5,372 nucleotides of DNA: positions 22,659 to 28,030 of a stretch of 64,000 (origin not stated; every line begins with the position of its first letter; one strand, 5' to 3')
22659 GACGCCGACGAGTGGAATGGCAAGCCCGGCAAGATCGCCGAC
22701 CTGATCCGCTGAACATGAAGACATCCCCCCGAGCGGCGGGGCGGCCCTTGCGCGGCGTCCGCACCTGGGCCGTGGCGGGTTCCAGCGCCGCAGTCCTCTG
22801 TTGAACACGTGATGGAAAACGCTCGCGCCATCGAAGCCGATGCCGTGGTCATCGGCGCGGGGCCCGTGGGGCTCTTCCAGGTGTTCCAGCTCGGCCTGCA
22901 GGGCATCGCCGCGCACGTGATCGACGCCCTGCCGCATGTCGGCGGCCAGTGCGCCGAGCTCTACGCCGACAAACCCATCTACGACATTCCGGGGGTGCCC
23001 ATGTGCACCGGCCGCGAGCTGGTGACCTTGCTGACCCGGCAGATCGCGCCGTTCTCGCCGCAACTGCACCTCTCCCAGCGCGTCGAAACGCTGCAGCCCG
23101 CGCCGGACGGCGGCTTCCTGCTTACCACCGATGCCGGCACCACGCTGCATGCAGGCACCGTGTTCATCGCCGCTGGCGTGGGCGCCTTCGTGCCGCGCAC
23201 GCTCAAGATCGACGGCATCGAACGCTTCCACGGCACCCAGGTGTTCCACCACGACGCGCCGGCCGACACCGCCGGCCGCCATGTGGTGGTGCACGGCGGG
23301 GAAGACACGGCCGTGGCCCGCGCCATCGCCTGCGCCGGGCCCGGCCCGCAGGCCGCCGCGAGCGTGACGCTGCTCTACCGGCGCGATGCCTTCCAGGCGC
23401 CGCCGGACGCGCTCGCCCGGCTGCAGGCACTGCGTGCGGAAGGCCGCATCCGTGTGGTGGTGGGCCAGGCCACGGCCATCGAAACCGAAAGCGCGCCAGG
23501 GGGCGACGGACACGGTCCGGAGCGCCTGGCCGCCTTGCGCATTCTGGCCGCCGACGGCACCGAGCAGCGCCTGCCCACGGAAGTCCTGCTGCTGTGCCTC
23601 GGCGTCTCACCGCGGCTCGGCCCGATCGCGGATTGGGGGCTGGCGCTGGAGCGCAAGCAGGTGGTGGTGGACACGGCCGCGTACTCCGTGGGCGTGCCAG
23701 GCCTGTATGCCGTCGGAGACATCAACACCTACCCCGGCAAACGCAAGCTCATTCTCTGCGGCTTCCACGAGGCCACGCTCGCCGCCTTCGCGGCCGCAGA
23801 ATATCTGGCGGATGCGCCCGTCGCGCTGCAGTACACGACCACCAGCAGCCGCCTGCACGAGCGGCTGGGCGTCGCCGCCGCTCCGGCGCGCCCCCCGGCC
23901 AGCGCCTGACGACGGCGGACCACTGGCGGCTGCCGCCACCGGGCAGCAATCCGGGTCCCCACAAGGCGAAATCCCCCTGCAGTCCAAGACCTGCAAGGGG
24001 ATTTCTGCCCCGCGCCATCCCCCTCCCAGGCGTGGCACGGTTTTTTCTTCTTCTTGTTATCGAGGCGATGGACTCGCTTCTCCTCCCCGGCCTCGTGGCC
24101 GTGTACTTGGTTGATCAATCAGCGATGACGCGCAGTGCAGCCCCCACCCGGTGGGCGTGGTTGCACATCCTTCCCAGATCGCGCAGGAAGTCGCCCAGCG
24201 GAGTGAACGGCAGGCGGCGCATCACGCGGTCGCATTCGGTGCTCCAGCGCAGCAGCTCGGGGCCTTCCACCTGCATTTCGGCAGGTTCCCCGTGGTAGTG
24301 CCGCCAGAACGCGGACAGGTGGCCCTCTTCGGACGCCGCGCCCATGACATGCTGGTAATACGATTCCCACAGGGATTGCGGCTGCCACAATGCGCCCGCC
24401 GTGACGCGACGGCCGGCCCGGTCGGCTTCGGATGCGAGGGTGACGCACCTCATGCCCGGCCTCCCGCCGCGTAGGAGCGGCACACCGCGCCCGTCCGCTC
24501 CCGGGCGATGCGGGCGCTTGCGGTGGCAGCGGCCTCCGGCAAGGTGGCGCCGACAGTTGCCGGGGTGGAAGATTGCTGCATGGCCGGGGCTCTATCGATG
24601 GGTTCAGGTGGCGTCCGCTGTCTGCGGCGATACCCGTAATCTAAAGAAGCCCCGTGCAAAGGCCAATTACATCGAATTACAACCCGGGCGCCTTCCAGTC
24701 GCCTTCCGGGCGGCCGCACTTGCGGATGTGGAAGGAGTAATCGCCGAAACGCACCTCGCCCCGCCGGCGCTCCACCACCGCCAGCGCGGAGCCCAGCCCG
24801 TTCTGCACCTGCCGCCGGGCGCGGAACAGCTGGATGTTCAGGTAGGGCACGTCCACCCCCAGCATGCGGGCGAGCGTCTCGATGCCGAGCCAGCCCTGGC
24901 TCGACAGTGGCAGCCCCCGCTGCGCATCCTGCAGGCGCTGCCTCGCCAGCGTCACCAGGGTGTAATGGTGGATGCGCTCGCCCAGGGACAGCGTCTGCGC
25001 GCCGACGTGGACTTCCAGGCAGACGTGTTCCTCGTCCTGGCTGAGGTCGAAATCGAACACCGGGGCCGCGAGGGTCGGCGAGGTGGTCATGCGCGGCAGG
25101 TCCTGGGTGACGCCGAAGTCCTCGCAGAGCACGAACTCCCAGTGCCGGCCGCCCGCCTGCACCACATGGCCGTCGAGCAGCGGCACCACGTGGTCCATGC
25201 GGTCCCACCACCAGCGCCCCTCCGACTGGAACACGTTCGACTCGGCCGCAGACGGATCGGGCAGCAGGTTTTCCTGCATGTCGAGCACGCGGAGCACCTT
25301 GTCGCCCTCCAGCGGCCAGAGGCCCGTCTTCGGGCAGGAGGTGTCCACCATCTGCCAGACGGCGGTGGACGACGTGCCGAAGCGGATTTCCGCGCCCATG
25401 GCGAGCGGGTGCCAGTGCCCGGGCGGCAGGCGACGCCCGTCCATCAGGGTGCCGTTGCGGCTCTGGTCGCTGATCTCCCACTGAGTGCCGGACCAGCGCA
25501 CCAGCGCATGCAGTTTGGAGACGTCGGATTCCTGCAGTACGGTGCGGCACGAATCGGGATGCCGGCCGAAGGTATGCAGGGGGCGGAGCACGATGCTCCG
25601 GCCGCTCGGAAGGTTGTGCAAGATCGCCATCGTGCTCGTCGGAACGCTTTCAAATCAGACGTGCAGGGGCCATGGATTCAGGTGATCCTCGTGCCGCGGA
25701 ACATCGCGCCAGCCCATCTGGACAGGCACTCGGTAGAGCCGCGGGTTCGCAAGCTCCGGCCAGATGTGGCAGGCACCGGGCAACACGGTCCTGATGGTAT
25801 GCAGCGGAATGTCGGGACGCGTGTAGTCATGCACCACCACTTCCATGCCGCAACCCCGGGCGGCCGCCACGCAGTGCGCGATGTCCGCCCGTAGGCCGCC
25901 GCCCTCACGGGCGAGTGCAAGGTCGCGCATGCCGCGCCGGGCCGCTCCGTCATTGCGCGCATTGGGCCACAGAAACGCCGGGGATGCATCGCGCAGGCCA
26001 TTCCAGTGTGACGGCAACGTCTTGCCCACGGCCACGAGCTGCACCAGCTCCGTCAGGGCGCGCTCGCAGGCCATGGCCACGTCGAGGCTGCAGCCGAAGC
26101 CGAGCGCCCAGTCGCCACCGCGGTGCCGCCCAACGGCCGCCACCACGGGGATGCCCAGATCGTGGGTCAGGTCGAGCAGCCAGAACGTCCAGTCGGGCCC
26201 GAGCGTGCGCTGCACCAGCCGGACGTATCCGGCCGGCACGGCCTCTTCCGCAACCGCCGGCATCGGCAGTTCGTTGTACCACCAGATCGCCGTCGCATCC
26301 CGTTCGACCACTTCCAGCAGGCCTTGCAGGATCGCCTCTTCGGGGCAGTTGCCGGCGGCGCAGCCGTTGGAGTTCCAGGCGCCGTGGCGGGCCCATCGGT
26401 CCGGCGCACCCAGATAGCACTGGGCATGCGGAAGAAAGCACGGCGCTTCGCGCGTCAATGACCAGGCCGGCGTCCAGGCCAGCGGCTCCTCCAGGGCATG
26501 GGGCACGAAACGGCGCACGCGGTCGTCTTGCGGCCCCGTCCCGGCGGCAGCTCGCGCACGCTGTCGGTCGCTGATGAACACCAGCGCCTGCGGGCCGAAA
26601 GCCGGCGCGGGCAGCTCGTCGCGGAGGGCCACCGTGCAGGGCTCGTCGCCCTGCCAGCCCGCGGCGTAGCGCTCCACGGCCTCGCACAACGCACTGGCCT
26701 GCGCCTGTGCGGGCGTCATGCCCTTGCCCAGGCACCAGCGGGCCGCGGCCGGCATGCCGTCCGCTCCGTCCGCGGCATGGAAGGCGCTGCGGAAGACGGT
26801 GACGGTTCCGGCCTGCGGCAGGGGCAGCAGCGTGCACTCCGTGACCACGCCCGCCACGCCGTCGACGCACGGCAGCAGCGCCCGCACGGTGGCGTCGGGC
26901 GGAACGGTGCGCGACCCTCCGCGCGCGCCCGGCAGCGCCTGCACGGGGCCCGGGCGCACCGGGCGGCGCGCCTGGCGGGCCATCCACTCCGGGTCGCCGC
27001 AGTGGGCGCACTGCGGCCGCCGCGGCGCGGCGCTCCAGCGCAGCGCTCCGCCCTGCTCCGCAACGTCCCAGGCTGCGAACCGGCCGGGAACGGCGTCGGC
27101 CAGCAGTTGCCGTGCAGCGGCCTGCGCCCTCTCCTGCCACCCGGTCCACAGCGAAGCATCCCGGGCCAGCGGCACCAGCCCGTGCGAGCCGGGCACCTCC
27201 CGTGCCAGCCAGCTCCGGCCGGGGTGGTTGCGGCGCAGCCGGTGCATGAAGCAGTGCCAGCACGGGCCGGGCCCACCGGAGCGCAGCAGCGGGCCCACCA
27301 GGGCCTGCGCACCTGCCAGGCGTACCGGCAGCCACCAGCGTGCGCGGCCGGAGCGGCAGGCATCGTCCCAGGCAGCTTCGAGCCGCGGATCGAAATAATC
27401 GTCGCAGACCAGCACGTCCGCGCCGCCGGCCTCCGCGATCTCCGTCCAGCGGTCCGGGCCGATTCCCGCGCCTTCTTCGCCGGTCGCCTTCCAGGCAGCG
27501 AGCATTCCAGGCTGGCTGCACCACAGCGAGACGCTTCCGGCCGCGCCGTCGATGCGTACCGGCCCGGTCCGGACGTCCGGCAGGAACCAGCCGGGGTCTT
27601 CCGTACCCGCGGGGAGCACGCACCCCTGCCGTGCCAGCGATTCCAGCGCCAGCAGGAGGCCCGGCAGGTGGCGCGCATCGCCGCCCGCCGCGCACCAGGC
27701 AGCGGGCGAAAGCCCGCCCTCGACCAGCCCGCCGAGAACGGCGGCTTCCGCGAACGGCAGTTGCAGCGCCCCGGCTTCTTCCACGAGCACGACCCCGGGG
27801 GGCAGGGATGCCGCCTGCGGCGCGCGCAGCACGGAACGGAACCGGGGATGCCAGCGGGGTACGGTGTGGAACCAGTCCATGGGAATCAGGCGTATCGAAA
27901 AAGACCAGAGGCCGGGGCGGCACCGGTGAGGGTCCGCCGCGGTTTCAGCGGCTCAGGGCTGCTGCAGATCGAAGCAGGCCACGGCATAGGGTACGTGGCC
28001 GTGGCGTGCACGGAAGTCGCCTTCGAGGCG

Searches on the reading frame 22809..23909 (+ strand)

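Call 9: search_protein_families(library=ncbifam, proteins=[window:22809-23909:+], max_evalue=0.001)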
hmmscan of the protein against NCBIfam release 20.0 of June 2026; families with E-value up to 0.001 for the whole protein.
window:22809-23909:+ (366 aa): 23 families
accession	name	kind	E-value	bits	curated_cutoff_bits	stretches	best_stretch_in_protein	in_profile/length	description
TIGR01292.1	TRX_reduct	equivalog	2.3e-20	72.6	343.45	1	11-333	2-300/300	thioredoxin-disulfide reductase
TIGR03140.1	AhpF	equivalog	2.1e-13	49.7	502.9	1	9-332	212-511/515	alkyl hydroperoxide reductase subunit F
TIGR04018.1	Bthiol_YpdA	hypoth_equivalog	4.3e-11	42.2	339.9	1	11-306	1-289/316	YpdA family putative bacillithiol disulfide reductase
NF009410.0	PRK12771.1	subfamily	1.9e-10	40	516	1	123-339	230-451/566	NAD(P)-binding protein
NF009409.0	PRK12770.1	subfamily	9.9e-10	38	343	1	149-311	166-331/360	putative glutamate synthase subunit beta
NF004943.0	PRK06292.2-1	equivalog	9.5e-09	34.5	432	1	247-342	249-337/456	dihydrolipoyl dehydrogenase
TIGR01350.1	lipoamide_DH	equivalog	9.8e-09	34.4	408.8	1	249-343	250-340/461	dihydrolipoyl dehydrogenase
TIGR01318.1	gltD_gamma_fam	subfamily_domain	1.8e-08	33.4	482.95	1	152-305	278-440/467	glutamate synthase, small subunit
NF003585.0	PRK05249.1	equivalog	6.2e-08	31.7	465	0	7-50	4-47/464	Si-specific NAD(P)(+) transhydrogenase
TIGR03143.1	AhpF_homolog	hypoth_equivalog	1e-07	30.9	687.65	1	11-336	6-311/555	putative alkyl hydroperoxide reductase F subunit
NF040505.1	ArsO_flavin_mono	equivalog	2.4e-07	30.5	425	1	11-168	2-172/346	ArsO family NAD(P)H-dependent flavin-containing monooxygenase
NF009408.0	PRK12769.1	equivalog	2e-05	22.9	1003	1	8-212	326-520/659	formate-dependent uric acid utilization protein AegA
TIGR03315.1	Se_ygfK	equivalog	4.6e-05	21.1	835.3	0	118-212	625-719/1012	putative selenate reductase subunit YgfK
NF007614.0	PRK10262.1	equivalog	8.6e-05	21.8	644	1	103-333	95-314/321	thioredoxin-disulfide reductase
NF009454.0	PRK12814.1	equivalog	8.7e-05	21.1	916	0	12-226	196-389/657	putative NADPH-dependent glutamate synthase small subunit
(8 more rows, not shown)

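Call 10: search_protein_families(library=pfam, proteins=[window:22809-23909:+], max_evalue=0.001)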
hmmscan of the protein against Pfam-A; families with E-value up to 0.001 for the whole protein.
window:22809-23909:+ (366 aa): 4 families
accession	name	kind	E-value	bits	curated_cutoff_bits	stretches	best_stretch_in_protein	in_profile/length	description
PF07992.20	Pyr_redox_2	-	8.6e-18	65.2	26.1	1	11-306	2-277/291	Pyridine nucleotide-disulphide oxidoreductase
PF13738.12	Pyr_redox_3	-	1.1e-15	58.2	30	1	65-303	77-305/305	Pyridine nucleotide-disulphide oxidoreductase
PF03486.20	HI0933_like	-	8.9e-05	22.5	50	0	11-45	2-36/244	HI0933-like protein Rossmann domain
PF13450.12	NAD_binding_8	-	0.00029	21.5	21.9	0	14-51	1-38/68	NAD(P)-binding Rossmann-like domain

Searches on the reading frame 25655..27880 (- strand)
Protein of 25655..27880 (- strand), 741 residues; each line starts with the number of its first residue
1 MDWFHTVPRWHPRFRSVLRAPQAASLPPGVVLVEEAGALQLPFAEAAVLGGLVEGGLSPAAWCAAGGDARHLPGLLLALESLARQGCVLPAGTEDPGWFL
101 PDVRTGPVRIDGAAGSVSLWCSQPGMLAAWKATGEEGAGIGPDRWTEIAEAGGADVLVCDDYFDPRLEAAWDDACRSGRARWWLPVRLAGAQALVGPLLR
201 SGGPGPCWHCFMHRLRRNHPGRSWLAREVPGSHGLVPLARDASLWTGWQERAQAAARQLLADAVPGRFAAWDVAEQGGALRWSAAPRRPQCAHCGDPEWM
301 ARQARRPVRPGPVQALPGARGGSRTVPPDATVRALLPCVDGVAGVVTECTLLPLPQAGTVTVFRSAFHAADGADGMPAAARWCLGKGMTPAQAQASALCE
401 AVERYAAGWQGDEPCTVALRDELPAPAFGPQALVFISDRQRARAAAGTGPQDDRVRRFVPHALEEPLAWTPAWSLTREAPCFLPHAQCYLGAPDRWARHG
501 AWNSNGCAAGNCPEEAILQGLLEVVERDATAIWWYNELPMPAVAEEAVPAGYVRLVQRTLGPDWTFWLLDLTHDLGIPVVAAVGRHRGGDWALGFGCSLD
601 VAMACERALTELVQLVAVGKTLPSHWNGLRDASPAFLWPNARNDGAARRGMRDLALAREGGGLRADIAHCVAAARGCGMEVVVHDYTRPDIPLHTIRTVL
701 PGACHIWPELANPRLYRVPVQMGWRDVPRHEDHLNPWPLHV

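Call 9: search_protein_families(library=ncbifam, proteins=[window:25655-27880:-], max_evalue=0.001)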
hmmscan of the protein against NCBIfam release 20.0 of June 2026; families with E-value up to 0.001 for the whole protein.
window:25655-27880:- (741 aa): 6 families
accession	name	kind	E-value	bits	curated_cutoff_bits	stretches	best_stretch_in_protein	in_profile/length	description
TIGR03604.1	TOMM_cyclo_SagD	subfamily_domain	6.3e-60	203.1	219.25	1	385-738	1-375/377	thiazole/oxazole-forming peptide maturase, SagD family component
TIGR03266.1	methan_mark_1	equivalog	1.9e-28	99.5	365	1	382-617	54-270/376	YcaO-related McrA-glycine thioamidation protein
TIGR00702.1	TIGR00702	domain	2.1e-23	83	75.65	1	384-614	52-267/377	YcaO-type kinase domain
TIGR03882.1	cyclo_dehyd_2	equivalog_domain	2.1e-19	70.3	36.9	1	183-346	3-164/164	TOMM precursor leader peptide-binding protein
NF040716.1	YcaO_for_S12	equivalog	7.1e-06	24.7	700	1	503-614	176-290/571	30S ribosomal protein S12 methylthiotransferase accessory factor YcaO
TIGR03549.1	TIGR03549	equivalog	0.00089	17.6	900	0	502-614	323-438/723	OsmC domain/YcaO domain-containing protein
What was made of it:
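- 25655..27880 (-): E1-like plus YcaO fusion cyclodehydratase (741 aa). TIGR03882 and TIGR03604 (call 9).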

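Call 10: search_protein_families(library=pfam, proteins=[window:25655-27880:-], max_evalue=0.001)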
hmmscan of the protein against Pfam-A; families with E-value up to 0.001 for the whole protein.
window:25655-27880:- (741 aa): 1 family
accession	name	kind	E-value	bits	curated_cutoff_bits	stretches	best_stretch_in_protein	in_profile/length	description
PF02624.21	YcaO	-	2.1e-76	257.8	25.7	1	385-703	2-324/325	YcaO cyclodehydratase, ATP-ad Mg2+-binding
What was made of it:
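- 25655..27880 (-): PF02624 scores 258 bits (call 10).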

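Call 64: search_protein_families(library=padloc, proteins=[window:25655-27880:-], max_evalue=0.001)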
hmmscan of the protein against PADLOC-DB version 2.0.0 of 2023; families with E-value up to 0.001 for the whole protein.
window:25655-27880:- (741 aa): 0 families

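Call 82: search_solved_structures(query=window:25655-27880:-, max_evalue=0.001)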
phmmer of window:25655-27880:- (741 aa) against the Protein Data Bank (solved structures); distinct sequences matched with E-value up to 0.001: 5.
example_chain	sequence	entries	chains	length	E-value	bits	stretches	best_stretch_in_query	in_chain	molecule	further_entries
4v1t_A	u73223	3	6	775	5.3e-82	279.7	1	134-739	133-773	LYND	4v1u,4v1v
4bs9_A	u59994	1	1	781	2.6e-80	274.1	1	140-739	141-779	TRUD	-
7u58_A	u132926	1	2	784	6.1e-70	239.8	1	280-737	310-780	MusD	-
6ci7_A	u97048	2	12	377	1.1e-11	47.1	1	463-619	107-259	YcaO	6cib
6pe3_A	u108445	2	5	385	8e-11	44.2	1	502-615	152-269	Uncharacterized protein MJ1094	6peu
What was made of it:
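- On Canonical azoline-forming TOMM/LAP system: LynD and TruD at 5e-82 and 3e-80 (call 82).
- The YcaO is of the substrate-binding LynD/TruD type (call 82).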

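Call 84: search_solved_structures(query=window:25655-27880:-, max_evalue=1e-60, show_alignments=2)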
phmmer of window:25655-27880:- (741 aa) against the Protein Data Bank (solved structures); distinct sequences matched with E-value up to 1e-60: 3.
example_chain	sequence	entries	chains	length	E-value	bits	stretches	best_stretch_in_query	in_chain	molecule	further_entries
4v1t_A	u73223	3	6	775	5.3e-82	279.7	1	134-739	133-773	LYND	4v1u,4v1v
4bs9_A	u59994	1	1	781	2.6e-80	274.1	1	140-739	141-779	TRUD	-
7u58_A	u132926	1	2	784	6.1e-70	239.8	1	280-737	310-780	MusD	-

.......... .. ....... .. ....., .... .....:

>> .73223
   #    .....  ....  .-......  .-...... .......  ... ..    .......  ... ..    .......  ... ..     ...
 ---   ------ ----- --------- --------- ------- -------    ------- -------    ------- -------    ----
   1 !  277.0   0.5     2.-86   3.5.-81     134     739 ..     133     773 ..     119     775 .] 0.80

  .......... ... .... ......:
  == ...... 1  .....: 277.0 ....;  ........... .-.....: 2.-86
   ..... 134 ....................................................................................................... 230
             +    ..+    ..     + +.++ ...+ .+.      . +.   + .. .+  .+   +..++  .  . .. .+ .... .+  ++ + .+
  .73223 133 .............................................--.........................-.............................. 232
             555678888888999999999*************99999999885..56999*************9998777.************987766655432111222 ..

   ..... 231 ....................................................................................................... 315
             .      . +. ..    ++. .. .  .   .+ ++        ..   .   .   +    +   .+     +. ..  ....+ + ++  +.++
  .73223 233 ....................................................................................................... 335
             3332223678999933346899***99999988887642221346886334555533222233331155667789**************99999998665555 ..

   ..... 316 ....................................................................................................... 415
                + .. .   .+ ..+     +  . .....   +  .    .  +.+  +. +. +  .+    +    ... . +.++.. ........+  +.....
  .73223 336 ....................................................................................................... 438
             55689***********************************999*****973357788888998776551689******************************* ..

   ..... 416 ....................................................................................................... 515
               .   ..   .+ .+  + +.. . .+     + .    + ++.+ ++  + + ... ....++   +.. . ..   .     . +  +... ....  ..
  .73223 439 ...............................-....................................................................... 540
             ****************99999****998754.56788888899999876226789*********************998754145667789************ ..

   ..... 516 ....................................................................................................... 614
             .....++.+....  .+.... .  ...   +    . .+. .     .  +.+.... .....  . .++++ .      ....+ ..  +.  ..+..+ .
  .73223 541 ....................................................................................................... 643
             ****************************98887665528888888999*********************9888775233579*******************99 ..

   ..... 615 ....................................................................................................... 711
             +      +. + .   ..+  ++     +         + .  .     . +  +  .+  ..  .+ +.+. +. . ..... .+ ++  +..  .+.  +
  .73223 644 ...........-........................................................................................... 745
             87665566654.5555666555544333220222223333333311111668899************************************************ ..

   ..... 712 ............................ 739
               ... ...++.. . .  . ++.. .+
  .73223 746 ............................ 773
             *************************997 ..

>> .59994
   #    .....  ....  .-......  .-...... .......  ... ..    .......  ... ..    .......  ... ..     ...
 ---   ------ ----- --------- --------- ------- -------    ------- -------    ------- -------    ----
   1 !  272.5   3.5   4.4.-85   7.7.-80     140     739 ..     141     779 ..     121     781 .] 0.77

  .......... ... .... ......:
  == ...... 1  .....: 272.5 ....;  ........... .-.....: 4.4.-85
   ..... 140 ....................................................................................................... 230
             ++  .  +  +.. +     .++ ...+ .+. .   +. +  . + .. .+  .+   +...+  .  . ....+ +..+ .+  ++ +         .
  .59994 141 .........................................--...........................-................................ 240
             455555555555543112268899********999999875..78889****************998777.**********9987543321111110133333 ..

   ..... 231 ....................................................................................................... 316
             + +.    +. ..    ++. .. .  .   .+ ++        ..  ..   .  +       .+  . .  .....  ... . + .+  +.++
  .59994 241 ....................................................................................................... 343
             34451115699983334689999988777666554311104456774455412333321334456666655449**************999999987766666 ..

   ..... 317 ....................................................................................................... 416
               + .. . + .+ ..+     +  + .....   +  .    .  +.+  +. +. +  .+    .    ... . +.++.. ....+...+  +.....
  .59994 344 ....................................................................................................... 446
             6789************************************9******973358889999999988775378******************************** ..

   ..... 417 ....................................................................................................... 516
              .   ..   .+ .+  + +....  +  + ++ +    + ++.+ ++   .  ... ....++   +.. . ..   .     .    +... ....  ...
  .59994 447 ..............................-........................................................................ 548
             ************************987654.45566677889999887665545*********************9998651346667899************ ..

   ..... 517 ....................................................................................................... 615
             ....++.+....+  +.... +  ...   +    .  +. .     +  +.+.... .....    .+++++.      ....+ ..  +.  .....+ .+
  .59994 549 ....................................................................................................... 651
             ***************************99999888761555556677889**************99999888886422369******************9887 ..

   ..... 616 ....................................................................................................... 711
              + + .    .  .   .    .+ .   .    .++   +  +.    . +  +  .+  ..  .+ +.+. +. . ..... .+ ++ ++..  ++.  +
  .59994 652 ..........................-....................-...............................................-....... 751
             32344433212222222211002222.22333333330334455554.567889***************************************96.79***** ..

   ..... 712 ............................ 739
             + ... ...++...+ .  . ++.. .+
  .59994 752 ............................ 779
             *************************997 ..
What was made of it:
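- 25655..27880 (-): Closest solved structures are LynD (5e-82) and TruD (3e-80), aligned to the C-terminus (calls 82, 84).
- On Canonical azoline-forming TOMM/LAP system: LynD has NPTPM.. at the aligned position (call 84).
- Closest known: Cyanobactin heterocyclases LynD, TruD and PatD with their PatE-type substrates. Same: It has the same E1-like plus YcaO fusion and aligns end to end (calls 82, 84).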
